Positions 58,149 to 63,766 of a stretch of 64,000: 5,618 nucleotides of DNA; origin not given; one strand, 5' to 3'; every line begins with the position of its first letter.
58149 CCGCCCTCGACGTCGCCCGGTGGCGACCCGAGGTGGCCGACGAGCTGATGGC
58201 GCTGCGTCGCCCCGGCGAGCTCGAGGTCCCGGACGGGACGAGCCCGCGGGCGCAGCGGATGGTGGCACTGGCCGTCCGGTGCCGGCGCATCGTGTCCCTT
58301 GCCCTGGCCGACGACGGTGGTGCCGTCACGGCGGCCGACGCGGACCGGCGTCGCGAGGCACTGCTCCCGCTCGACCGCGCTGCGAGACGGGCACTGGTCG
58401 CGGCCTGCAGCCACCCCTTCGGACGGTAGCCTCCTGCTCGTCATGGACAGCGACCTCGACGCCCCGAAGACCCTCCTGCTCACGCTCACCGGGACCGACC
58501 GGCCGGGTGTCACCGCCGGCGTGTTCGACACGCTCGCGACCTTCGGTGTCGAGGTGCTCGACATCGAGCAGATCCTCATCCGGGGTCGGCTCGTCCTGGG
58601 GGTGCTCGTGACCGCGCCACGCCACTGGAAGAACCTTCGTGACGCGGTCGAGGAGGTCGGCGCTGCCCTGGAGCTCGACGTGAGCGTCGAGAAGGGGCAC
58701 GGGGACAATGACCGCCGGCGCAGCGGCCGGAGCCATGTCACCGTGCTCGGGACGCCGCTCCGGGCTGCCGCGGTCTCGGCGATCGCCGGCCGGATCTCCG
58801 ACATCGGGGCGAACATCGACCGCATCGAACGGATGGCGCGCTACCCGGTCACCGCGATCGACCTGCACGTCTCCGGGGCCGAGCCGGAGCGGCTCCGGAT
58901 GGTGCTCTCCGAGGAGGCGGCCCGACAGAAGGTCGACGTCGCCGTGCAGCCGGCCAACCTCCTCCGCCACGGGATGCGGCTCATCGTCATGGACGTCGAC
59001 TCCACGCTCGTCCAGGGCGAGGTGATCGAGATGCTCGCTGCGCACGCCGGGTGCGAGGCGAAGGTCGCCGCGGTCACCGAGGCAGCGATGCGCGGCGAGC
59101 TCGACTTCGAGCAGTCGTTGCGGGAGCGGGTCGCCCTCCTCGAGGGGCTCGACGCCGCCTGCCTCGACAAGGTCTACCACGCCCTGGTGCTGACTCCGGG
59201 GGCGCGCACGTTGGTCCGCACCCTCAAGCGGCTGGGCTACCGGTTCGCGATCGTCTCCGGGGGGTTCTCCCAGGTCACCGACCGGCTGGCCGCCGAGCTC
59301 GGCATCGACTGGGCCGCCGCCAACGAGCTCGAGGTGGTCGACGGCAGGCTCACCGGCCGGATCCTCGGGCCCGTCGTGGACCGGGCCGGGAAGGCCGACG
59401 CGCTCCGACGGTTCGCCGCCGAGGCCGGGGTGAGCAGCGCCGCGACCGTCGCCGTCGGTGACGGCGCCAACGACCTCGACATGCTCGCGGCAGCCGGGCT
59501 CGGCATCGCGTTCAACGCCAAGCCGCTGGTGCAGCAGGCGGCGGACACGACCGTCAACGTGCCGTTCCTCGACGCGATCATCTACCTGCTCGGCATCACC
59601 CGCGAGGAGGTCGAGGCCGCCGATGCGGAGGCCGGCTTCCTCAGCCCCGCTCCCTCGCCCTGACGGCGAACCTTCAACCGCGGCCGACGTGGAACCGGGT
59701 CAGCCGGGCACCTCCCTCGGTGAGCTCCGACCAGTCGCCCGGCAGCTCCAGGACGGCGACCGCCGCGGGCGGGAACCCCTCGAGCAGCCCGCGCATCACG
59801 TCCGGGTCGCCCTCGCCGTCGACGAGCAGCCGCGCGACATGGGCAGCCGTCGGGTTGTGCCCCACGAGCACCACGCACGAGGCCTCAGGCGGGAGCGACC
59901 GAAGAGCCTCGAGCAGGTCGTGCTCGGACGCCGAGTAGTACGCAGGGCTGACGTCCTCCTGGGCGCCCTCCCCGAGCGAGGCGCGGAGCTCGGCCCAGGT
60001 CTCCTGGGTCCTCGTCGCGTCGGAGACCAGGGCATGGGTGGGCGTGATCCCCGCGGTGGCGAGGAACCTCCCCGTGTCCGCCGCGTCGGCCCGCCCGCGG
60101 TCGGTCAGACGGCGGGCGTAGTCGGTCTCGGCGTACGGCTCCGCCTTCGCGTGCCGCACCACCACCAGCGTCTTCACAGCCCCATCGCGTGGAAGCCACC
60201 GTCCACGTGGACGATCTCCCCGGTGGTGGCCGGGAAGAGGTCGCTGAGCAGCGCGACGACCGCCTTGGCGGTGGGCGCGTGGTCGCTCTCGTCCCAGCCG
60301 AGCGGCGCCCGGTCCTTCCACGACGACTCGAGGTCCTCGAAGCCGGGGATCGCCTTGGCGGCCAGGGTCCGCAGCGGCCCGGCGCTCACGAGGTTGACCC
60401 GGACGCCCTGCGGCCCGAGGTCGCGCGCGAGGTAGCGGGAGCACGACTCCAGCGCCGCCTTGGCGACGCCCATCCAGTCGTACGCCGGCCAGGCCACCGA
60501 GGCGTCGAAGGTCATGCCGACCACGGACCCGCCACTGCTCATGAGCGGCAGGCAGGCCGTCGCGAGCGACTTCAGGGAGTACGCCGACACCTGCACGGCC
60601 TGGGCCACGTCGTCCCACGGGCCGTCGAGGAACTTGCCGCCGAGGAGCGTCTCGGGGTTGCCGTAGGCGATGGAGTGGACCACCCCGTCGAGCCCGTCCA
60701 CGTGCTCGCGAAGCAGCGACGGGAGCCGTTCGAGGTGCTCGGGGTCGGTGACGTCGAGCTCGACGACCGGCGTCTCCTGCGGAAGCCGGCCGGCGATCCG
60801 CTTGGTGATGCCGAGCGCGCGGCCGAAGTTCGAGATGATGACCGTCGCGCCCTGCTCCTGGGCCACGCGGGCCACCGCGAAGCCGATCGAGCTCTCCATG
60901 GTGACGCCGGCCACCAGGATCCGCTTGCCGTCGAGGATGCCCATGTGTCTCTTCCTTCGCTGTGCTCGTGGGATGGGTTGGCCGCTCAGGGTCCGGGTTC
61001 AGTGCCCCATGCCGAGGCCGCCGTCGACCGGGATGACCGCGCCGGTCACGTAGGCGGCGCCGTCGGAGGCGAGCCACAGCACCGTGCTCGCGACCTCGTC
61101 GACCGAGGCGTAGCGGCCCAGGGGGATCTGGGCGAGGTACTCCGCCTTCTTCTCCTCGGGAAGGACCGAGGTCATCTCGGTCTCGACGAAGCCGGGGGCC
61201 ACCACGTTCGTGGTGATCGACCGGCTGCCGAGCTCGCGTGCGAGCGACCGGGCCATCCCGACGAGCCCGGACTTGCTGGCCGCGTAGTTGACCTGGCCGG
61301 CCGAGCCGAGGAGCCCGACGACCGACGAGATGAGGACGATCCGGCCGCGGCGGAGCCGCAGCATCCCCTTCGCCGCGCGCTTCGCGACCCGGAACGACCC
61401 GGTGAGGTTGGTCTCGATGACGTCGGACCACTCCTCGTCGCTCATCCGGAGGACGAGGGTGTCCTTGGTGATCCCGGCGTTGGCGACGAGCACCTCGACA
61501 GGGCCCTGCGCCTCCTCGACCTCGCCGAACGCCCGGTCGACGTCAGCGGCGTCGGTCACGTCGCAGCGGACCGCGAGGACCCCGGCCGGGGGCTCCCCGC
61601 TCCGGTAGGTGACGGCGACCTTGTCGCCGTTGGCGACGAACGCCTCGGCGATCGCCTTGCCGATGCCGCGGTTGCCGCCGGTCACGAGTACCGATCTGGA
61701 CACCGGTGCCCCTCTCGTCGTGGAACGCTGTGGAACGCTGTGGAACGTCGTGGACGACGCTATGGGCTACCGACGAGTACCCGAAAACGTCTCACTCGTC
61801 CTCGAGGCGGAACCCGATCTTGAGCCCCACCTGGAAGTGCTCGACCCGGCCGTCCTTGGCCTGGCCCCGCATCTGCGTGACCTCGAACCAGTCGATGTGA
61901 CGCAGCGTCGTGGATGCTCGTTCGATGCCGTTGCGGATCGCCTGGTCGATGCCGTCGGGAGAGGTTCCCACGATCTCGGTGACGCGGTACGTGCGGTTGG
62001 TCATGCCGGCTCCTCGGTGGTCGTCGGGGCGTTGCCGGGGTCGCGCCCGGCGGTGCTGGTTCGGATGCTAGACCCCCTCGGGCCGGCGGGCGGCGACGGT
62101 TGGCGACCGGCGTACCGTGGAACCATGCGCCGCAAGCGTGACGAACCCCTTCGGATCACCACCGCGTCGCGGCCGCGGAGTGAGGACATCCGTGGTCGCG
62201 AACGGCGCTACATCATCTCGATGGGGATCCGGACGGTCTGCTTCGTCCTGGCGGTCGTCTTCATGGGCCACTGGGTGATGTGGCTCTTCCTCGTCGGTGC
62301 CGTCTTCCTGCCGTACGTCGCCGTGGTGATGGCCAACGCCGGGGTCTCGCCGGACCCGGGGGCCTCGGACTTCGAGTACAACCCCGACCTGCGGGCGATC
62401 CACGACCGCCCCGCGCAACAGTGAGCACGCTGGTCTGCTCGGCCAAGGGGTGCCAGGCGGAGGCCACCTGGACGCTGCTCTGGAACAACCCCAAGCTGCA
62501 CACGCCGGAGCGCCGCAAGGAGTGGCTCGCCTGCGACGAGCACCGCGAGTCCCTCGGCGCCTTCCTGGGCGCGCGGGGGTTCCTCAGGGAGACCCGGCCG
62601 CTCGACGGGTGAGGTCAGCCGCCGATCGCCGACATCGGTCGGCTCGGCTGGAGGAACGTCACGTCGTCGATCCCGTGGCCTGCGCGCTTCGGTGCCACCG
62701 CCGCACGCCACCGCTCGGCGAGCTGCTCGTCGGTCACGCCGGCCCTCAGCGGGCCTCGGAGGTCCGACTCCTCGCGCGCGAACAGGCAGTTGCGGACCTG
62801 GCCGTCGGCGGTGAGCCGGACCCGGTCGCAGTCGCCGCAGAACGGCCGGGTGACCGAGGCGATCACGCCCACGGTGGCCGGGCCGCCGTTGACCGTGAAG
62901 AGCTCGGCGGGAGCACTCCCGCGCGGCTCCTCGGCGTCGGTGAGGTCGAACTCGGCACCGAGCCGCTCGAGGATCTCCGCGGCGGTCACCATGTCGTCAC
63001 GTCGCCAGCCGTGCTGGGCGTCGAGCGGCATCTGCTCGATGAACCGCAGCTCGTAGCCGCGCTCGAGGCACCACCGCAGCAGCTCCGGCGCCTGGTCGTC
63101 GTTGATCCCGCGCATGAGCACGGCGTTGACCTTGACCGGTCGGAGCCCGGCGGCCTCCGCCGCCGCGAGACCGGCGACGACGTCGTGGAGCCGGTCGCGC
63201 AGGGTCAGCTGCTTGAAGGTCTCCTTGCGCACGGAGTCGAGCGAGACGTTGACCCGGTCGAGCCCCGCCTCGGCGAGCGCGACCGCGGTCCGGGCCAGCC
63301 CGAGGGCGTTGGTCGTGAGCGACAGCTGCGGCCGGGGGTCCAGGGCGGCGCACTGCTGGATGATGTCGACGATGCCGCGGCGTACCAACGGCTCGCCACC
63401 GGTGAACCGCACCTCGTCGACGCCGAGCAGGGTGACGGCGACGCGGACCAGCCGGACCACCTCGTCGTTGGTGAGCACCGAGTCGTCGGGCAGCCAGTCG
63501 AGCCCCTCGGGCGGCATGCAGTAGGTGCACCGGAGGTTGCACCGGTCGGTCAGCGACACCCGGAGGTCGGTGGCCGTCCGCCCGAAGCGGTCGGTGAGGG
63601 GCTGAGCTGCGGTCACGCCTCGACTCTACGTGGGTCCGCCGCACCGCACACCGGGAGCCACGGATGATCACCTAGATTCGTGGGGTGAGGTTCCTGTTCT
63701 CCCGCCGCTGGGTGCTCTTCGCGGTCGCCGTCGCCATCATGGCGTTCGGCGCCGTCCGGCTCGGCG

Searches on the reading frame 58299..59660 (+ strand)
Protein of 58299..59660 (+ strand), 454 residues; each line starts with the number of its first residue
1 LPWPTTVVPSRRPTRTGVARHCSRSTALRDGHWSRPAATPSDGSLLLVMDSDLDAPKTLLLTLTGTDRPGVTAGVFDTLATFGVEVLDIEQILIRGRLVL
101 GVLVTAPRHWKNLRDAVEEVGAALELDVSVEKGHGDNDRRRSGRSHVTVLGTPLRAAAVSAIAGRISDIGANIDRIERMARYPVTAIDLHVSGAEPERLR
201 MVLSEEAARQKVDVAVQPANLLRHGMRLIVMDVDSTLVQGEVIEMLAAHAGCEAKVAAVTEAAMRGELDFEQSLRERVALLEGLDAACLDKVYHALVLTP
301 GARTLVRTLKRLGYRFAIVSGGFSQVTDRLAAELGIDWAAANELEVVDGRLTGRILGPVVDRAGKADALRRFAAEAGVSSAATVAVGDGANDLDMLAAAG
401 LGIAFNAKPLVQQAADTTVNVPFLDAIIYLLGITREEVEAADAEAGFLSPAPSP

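Call 74: search_protein_families(library=pfam, proteins=[window:58299-59660:+], max_evalue=0.00001)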
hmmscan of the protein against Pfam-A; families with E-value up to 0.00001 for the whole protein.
window:58299-59660:+ (454 aa): 5 families
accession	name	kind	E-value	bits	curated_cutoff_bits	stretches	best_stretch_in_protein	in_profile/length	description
PF12710.13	HAD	-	1.4e-27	97.8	27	1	229-396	1-188/189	haloacid dehalogenase-like hydrolase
PF00702.32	Hydrolase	-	8.6e-24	85.4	26.4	1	226-400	1-191/191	haloacid dehalogenase-like hydrolase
PF21086.3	ACT_PSP_2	-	1.9e-20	73.1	24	1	146-217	4-77/77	ACT domain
PF13740.12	ACT_6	-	1.8e-17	63.5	23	1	58-130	2-75/76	ACT domain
PF08282.18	Hydrolase_3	-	2.6e-10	40.9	20.9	1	364-421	187-245/255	haloacid dehalogenase-like hydrolase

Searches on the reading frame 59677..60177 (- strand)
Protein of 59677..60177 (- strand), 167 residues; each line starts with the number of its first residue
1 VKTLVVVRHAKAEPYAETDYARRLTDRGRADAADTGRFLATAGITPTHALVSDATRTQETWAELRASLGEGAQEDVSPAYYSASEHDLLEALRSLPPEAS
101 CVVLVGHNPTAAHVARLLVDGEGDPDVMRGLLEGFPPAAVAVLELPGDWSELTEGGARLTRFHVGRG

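Call 74: search_protein_families(library=pfam, proteins=[window:59677-60177:-], max_evalue=0.00001)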
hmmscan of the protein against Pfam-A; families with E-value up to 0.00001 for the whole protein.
window:59677-60177:- (167 aa): 1 family
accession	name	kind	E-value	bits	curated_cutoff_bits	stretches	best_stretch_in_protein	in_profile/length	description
PF00300.27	His_Phos_1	-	5.3e-06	26.7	21.7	0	4-72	1-71/194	Histidine phosphatase superfamily (branch 1)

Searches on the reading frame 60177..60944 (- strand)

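Call 74: search_protein_families(library=pfam, proteins=[window:60177-60944:-], max_evalue=0.00001)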
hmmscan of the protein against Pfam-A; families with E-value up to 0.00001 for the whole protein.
window:60177-60944:- (256 aa): 2 families
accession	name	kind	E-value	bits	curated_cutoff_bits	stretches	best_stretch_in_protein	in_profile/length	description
PF13561.12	adh_short_C2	-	1.3e-71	241.3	27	1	13-252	1-236/236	Enoyl-(Acyl carrier protein) reductase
PF00106.31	adh_short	-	3e-16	59.9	26.6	1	9-198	3-189/195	short chain dehydrogenase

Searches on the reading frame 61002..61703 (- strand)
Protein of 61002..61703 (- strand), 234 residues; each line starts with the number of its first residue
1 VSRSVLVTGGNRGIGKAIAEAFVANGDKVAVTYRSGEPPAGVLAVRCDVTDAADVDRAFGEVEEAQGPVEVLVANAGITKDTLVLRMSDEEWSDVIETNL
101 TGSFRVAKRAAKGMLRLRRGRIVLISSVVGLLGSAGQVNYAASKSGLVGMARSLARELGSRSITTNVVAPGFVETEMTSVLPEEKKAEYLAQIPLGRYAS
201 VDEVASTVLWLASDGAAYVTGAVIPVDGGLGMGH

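Call 74: search_protein_families(library=pfam, proteins=[window:61002-61703:-], max_evalue=0.00001)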
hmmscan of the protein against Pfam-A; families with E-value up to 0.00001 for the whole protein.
window:61002-61703:- (234 aa): 5 families
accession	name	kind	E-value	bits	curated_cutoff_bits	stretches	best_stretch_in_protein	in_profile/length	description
PF13561.12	adh_short_C2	-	5.7e-59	200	27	1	11-230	5-235/236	Enoyl-(Acyl carrier protein) reductase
PF00106.31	adh_short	-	2.9e-51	174.2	26.6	1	4-184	2-193/195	short chain dehydrogenase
PF08659.16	KR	-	1.9e-21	77.3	22.6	1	5-156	3-165/180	KR domain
PF23441.1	SDR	-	5.4e-07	29.7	27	0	140-230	163-255/258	SDR-like rossmann domain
PF01370.27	Epimerase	-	8e-07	29.1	20.9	1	5-131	1-121/240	NAD dependent epimerase/dehydratase family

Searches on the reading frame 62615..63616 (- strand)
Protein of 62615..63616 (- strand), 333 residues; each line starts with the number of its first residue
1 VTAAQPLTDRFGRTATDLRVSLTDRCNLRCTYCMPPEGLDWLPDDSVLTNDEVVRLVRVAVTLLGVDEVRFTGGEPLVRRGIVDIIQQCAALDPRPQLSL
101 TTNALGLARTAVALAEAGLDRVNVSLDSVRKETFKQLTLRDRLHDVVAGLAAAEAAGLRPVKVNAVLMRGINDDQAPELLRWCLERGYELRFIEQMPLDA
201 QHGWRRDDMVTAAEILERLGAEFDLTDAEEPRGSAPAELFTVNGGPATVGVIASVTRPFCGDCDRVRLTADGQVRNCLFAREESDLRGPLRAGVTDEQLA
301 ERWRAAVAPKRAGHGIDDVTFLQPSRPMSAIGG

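Call 74: search_protein_families(library=pfam, proteins=[window:62618-63616:-], max_evalue=0.00001)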
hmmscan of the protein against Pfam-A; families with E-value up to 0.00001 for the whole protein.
window:62618-63616:- (333 aa): 2 families
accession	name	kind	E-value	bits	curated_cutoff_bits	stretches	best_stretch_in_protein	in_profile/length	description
PF06463.18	Mob_synth_C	-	6.8e-38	130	37.4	1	188-314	1-126/128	Molybdenum Cofactor Synthesis C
PF04055.27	Radical_SAM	-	5e-31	108.6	29.5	1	20-183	1-166/166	Radical SAM superfamily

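Call 82: find_encoding_contigs(protein=window:62615-63616:-, flank=10000, max_places=2)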
Protein window:62615-63616:- (333 aa): no gene with exactly this product is on record in the collection.
